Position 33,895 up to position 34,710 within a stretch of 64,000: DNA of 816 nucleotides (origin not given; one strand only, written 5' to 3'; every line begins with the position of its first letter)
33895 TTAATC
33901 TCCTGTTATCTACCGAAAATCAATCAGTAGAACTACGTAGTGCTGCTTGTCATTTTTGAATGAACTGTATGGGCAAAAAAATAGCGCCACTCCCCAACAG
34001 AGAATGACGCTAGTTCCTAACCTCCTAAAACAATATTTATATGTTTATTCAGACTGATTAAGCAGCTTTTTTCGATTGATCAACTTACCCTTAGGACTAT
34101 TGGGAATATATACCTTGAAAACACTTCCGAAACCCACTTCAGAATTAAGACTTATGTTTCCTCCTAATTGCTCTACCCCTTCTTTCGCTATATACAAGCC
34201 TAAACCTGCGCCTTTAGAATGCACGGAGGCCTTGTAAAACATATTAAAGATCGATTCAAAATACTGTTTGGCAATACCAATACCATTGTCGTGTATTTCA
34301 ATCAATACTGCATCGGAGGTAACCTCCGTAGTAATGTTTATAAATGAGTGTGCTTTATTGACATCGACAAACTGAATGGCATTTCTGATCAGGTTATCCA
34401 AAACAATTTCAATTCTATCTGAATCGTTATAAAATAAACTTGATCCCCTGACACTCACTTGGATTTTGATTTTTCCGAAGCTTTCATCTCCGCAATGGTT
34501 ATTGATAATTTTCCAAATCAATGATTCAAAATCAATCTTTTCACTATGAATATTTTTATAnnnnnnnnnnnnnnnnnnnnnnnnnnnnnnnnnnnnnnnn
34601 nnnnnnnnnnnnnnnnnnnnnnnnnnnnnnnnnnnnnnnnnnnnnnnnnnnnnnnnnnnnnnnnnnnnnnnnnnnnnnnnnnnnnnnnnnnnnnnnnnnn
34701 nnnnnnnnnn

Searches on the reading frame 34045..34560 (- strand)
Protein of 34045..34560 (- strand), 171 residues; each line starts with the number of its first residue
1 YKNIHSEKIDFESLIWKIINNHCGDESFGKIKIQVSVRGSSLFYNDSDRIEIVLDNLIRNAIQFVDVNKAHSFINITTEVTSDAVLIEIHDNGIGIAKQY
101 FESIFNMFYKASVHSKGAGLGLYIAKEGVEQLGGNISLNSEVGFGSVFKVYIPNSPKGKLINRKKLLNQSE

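Call 50: search_protein_families(library=pfam, proteins=[window:34045-34560:-], max_evalue=0.01)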
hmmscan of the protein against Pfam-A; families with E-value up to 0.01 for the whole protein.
window:34045-34560:- (171 aa): 2 families
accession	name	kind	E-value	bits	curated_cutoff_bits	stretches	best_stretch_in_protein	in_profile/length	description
PF02518.31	HATPase_c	-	5.2e-22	78.8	26.4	1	45-154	1-109/111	Histidine kinase-, DNA gyrase B-, and HSP90-like ATPase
PF14501.12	HATPase_c_5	-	1.9e-05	24.9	22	1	50-142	6-92/102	GHKL domain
